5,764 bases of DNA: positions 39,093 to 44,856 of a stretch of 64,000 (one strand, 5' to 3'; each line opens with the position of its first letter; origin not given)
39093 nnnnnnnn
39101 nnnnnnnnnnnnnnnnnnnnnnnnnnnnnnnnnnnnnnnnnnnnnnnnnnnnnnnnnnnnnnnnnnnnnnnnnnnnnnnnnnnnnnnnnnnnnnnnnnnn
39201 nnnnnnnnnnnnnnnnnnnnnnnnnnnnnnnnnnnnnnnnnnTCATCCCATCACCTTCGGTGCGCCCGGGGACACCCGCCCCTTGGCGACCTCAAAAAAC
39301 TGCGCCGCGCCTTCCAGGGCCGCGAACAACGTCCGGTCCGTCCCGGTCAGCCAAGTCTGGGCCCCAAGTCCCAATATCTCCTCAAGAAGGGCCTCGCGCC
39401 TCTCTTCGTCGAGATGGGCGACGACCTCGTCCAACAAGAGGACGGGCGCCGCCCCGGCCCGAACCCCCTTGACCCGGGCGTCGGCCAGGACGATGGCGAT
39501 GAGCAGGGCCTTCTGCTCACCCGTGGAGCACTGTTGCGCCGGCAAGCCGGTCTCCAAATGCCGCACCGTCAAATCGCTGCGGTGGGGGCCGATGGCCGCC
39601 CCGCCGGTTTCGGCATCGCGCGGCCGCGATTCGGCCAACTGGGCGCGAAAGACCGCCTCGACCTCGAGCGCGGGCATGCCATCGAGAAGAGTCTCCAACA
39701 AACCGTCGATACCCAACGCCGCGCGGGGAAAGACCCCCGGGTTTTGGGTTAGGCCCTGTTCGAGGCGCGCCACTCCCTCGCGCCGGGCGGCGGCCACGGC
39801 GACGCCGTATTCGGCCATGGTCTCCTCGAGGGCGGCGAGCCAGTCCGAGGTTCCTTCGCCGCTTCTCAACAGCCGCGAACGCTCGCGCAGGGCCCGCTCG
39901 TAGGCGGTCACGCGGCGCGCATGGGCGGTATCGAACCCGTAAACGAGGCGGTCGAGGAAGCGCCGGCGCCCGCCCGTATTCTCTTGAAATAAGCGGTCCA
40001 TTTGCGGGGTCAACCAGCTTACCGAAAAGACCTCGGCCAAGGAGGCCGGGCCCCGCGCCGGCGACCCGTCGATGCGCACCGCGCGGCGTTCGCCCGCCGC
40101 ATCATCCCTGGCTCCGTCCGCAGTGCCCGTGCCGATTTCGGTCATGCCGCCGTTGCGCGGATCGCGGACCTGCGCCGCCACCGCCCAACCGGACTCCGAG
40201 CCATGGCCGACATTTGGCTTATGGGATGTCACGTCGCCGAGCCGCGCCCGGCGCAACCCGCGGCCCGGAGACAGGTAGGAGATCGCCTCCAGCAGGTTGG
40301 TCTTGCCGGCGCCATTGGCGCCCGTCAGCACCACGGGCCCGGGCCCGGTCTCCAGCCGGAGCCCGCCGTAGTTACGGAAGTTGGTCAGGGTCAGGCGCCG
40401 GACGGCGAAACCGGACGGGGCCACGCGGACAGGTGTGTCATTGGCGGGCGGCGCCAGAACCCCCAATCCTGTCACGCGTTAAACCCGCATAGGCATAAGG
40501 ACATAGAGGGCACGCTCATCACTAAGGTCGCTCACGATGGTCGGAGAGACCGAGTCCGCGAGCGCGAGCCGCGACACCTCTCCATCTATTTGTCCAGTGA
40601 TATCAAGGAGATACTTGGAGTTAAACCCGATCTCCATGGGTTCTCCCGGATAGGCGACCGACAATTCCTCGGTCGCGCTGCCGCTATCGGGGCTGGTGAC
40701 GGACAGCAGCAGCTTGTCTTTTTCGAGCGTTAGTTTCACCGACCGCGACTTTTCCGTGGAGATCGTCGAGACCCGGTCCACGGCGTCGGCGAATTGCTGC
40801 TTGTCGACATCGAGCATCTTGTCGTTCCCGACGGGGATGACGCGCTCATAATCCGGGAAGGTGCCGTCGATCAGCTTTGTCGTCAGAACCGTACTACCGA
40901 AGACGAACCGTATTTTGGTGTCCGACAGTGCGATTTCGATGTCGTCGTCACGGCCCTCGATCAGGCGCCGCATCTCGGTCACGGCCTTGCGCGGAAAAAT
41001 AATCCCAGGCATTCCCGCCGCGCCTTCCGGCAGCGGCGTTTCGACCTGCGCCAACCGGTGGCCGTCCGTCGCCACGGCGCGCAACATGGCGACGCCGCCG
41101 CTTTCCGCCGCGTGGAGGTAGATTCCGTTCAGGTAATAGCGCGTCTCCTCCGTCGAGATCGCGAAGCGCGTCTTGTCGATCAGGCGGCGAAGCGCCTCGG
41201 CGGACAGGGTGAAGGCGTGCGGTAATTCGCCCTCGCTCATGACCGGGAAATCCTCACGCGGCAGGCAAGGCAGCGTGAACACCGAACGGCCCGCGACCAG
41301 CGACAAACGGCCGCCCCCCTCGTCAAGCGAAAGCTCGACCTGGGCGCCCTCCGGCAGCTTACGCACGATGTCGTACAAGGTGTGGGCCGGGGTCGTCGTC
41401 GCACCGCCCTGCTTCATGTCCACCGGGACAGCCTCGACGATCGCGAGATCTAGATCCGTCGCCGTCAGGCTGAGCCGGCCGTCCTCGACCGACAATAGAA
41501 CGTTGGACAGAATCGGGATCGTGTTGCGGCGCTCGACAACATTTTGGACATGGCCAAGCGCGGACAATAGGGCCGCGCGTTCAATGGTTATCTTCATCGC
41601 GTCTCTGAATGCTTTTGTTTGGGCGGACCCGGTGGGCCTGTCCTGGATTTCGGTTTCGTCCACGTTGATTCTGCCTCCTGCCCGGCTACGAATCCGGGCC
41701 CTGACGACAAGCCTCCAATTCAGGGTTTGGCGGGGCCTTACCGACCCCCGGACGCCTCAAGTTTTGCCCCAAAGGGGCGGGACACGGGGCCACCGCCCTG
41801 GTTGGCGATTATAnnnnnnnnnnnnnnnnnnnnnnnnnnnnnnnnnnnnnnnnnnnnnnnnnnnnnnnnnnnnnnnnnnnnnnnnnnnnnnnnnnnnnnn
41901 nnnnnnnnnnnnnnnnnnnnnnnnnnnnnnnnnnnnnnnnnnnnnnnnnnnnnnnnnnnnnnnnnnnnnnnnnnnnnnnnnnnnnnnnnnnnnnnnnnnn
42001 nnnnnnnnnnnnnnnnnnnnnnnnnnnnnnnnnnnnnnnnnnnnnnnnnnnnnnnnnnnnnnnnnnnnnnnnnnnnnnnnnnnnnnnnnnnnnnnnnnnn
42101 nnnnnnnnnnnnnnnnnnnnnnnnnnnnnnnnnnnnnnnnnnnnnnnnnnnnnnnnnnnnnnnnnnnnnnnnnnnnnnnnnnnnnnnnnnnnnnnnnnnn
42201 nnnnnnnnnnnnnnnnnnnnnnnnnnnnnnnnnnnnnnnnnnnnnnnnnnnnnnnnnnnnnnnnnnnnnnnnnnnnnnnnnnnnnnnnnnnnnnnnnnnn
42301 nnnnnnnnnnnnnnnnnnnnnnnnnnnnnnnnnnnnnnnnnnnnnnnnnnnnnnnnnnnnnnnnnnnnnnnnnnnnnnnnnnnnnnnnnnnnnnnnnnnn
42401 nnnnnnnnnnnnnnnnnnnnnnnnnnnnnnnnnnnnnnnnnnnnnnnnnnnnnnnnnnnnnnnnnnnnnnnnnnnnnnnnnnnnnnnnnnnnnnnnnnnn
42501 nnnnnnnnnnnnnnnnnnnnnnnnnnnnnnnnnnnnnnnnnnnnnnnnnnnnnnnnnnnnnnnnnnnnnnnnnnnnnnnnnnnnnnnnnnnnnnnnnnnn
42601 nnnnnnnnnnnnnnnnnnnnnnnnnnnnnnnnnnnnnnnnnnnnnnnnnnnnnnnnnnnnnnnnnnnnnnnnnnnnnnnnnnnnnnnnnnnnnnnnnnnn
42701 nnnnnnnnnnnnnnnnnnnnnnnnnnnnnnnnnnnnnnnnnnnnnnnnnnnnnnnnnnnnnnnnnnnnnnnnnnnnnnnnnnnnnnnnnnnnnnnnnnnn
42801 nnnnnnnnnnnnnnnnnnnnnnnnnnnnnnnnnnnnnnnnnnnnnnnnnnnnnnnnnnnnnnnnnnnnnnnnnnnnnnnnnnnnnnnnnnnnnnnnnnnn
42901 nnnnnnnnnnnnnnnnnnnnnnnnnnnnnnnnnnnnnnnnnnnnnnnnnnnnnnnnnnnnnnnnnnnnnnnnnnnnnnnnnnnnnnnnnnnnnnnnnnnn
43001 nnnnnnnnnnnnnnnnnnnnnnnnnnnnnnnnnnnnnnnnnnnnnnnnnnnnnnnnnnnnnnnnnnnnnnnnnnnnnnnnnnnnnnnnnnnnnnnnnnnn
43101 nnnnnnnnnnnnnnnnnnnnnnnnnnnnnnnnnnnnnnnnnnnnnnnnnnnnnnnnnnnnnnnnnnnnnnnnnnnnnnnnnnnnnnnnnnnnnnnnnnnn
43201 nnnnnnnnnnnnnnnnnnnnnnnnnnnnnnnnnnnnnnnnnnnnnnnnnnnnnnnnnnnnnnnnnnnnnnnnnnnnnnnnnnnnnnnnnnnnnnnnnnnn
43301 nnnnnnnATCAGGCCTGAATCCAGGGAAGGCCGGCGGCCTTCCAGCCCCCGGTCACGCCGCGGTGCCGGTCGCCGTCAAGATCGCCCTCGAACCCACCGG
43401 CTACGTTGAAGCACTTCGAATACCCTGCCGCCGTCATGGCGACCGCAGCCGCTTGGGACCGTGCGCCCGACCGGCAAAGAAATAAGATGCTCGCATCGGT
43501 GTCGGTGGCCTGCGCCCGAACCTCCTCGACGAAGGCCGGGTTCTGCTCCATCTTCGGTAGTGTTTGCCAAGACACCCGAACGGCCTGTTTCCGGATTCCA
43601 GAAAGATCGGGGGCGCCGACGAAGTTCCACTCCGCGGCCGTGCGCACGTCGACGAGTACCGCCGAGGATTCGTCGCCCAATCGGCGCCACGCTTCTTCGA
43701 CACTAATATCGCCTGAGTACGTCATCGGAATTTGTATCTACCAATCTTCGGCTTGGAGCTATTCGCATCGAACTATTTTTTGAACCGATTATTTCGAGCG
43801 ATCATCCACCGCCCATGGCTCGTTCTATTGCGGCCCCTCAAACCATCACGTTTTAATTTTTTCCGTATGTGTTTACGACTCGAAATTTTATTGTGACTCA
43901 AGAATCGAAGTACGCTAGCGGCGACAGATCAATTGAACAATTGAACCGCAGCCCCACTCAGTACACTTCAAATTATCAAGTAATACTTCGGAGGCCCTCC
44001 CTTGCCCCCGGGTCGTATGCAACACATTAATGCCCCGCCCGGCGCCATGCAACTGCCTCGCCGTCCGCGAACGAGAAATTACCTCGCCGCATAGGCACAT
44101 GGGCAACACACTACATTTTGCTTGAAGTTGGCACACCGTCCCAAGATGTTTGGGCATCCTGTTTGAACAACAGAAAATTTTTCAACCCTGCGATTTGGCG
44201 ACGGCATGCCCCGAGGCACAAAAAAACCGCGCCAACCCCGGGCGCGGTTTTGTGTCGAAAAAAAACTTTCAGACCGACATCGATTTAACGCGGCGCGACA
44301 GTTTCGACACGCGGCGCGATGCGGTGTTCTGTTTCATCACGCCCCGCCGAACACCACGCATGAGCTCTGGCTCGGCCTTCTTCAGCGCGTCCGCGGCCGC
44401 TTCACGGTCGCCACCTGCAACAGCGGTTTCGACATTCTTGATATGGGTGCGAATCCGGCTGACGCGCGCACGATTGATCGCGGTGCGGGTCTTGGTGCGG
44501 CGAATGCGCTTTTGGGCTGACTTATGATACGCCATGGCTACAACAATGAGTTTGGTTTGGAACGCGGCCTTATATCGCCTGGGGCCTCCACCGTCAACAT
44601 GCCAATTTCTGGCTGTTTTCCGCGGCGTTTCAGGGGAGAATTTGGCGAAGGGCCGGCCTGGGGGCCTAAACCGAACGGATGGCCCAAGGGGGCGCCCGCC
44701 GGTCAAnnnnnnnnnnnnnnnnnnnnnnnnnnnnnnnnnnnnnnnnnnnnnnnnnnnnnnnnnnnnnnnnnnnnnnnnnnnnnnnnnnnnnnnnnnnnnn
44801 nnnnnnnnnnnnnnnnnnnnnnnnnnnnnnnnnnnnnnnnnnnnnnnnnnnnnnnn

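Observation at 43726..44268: AT-rich 540-bp region upstream of rhodanese-dnaA: candidate oriC / dnaA control region with tandem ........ and GANTC cluster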

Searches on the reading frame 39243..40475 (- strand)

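Call 4: search_protein_families(library=pfam, proteins=[window:39243-40475:-])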
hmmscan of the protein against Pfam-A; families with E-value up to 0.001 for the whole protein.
window:39243-40475:- (410 aa): 6 families
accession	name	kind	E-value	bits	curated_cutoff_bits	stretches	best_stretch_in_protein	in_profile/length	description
PF02463.25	SMC_N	-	1.5e-18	67.5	40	1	25-382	2-200/220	RecF/RecN/SMC N terminal domain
PF13304.12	AAA_21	-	2.8e-14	54.3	27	2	288-372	220-287/304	AAA domain, putative AbiEii toxin, Type IV TA system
PF13476.12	AAA_23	-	2e-09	38.8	27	1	27-92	1-68/201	AAA domain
PF13555.12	AAA_29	-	0.00031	20.8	27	1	26-68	2-45/61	P-loop containing region of AAA domain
PF13175.12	AAA_15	-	0.00067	19.8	32.1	0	26-68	4-46/374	AAA ATPase domain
PF00005.33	ABC_tran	-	0.00074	20.6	25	0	48-68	14-34/137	ABC transporter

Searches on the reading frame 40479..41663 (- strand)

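Call 4: search_protein_families(library=pfam, proteins=[window:40479-41663:-])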
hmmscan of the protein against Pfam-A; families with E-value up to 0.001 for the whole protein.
window:40479-41663:- (394 aa): 3 families
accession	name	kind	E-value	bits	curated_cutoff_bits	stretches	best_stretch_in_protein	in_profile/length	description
PF00712.24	DNA_pol3_beta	-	8.6e-38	129.6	24.4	1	23-142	1-119/120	DNA polymerase III beta subunit, N-terminal domain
PF02767.21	DNA_pol3_beta_2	-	6.6e-37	126.8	27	1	153-271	2-116/116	DNA polymerase III beta subunit, central domain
PF02768.20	DNA_pol3_beta_3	-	1.4e-36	125.4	27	1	274-393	2-121/121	DNA polymerase III beta subunit, C-terminal domain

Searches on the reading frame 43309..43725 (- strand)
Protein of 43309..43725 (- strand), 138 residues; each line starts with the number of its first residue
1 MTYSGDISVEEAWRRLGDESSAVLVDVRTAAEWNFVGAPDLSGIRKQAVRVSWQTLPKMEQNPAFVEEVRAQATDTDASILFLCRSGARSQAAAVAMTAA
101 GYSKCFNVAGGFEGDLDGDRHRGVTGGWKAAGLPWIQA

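Call 4: search_protein_families(library=pfam, proteins=[window:43309-43725:-])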
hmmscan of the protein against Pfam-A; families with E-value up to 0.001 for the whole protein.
window:43309-43725:- (138 aa): 1 family
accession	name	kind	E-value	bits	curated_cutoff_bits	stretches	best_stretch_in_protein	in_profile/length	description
PF00581.25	Rhodanese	-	2.9e-12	47.4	22.2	1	8-114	1-98/102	Rhodanese-like domain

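Call 10: find_encoding_contigs(protein=window:43309-43725:-, flank=3000, max_places=6)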
Protein window:43309-43725:- (138 aa): 23 contigs read that carry it; 6 places shown.
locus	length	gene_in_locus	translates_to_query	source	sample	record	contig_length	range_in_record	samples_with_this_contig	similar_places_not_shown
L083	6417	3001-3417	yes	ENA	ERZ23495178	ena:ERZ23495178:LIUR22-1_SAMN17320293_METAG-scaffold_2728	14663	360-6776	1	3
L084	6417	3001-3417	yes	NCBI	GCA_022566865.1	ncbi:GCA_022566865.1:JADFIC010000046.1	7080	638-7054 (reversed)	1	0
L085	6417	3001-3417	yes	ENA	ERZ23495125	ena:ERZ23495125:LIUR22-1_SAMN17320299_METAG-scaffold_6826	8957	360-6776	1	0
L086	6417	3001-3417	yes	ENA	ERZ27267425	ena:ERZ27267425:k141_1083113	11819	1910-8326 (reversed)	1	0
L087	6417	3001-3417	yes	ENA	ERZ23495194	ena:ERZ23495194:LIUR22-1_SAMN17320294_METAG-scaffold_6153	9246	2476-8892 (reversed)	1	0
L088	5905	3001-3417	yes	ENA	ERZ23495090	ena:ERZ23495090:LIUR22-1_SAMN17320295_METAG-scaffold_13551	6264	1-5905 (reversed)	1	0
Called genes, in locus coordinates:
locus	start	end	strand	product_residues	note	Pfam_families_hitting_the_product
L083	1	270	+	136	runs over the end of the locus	PF00383:dCMP_cyt_deam_1, PF26947:CDL (weak)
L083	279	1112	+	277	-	PF01149:Fapy_DNA_glyco, PF06831:H2TH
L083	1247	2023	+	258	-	PF00378:ECH_1, PF16113:ECH_2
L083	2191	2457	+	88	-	PF01649:Ribosomal_S20p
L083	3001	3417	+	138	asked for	PF00581:Rhodanese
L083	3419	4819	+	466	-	PF11638:DnaA_N, PF00308:Bac_DnaA, PF01695:IstB_IS21 (faint), PF00004:AAA (weak), PF08299:Bac_DnaA_C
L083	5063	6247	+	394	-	PF00712:DNA_pol3_beta, PF02767:DNA_pol3_beta_2, PF02768:DNA_pol3_beta_3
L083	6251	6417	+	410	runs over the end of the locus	PF02463:SMC_N, PF13476:AAA_23, PF13304:AAA_21 (weak)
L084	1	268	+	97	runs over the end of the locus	PF00383:dCMP_cyt_deam_1 (weak)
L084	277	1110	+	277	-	PF01149:Fapy_DNA_glyco, PF06831:H2TH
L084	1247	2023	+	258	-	PF00378:ECH_1, PF16113:ECH_2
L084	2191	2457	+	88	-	PF01649:Ribosomal_S20p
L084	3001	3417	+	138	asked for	PF00581:Rhodanese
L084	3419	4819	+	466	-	PF11638:DnaA_N, PF00308:Bac_DnaA, PF01695:IstB_IS21 (faint), PF00004:AAA (weak), PF08299:Bac_DnaA_C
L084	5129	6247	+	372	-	PF00712:DNA_pol3_beta, PF02767:DNA_pol3_beta_2, PF02768:DNA_pol3_beta_3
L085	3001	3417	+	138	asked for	PF00581:Rhodanese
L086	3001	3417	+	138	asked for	PF00581:Rhodanese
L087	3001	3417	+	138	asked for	PF00581:Rhodanese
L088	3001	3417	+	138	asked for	PF00581:Rhodanese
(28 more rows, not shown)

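Call 18: find_related_loci(query=window:43309-43725:-, collection=metagenome_contigs, flank=2500)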
Query window:43309-43725:- (138 aa) in metagenome_contigs; peptide patterns used: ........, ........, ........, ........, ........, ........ (x = any residue, [..] = any of these).
600 stretches matched a pattern (row limit reached: there are more); 485 encode a relative of the query (tblastn E <= 1e-3); the best 80 are kept; 80 distinct loci.
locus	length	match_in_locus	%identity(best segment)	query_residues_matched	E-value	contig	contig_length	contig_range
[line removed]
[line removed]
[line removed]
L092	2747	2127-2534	64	3-137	3e-54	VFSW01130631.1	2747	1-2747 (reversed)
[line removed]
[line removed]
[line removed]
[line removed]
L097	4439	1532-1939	60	2-137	7e-53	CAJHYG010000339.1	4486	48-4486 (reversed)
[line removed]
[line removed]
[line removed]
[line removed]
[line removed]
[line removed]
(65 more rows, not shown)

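Call 49: search_protein_families(library=ncbifam, proteins=[window:43309-43725:-], max_evalue=0.01)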
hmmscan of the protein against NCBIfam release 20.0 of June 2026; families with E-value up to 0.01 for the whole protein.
window:43309-43725:- (138 aa): 10 families
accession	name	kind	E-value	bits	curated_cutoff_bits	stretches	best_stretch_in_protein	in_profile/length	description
NF006444.0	PRK08762.1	equivalog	2.8e-10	39.4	449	1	6-113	16-105/387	molybdopterin-synthase adenylyltransferase MoeB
NF001195.0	PRK00162.1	equivalog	1.3e-08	35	102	1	6-113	6-94/108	thiosulfate sulfurtransferase GlpE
NF005902.0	PRK07878.1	equivalog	1.4e-05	24.2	647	1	9-112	291-378/392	adenylyltransferase/sulfurtransferase MoeZ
NF001133.1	PRK00142.1-1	equivalog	0.00019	21.1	170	1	11-111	111-199/229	oxygen-dependent tRNA uridine(34) hydroxylase TrhO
NF045521.1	rhoda_near_glyco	subfamily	0.00027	20.8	145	1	70-111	63-104/144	rhodanese homology domain-containing protein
NF041203.1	rhodanese_LYCAU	equivalog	0.00029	20.5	115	1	7-113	23-114/126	rhodanese-related (seleno)protein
NF005646.0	PRK07411.1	equivalog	0.0016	17.7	633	1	7-113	284-377/390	molybdopterin-synthase adenylyltransferase MoeB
NF003703.0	PRK05320.1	equivalog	0.0026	17.4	331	1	56-112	156-210/280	sulfurtransferase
NF008750.0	PRK11784.1-2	equivalog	0.0036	16.4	241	0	61-112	72-122/346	tRNA 2-selenouridine(34) synthase MnmH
TIGR01244.1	TIGR01244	subfamily_domain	0.0044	17.1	85.85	1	49-93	56-102/135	TIGR01244 family sulfur transferase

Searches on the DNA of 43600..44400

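Call 38: search_rna_families(source=window, start=43600, end=44400, threshold=evalue, max_evalue=1)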
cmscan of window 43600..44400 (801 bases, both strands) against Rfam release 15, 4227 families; matches with E-value up to 1: 3.
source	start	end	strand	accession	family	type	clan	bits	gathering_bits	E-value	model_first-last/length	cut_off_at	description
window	44220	44294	-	RF01394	isrK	Gene; sRNA;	-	19.1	50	0.11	1-77/77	no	isrK Hfq binding RNA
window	44219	44272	-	RF00512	Leu_leader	Cis-reg; leader;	-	19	50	0.31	1-148/148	no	Leucine operon leader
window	44222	44312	-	RF01391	isrH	Gene; sRNA;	-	14.9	45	0.1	1-280/280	no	isrH Hfq binding RNA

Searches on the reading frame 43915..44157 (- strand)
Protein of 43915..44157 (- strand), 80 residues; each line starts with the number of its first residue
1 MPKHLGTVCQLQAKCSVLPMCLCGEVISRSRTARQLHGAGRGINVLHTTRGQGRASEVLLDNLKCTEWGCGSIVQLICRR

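Call 4: search_protein_families(library=pfam, proteins=[window:43915-44157:-])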
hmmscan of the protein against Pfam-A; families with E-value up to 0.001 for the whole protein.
window:43915-44157:- (80 aa): 0 families

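Call 49: search_protein_families(library=ncbifam, proteins=[window:43915-44157:-], max_evalue=0.01)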
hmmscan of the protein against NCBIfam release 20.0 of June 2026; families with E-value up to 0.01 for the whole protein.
window:43915-44157:- (80 aa): 0 families

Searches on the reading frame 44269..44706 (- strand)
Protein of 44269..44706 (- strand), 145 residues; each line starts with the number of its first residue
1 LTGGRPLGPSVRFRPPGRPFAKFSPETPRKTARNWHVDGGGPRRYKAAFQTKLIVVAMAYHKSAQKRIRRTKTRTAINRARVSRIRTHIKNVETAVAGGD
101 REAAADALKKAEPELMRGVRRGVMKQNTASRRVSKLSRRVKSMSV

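Call 4: search_protein_families(library=pfam, proteins=[window:44269-44706:-])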
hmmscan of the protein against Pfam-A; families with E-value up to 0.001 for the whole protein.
window:44269-44706:- (145 aa): 1 family
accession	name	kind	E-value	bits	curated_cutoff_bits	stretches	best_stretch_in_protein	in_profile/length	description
PF01649.23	Ribosomal_S20p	-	4e-24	85.5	29.5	1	59-141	1-83/83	Ribosomal protein S20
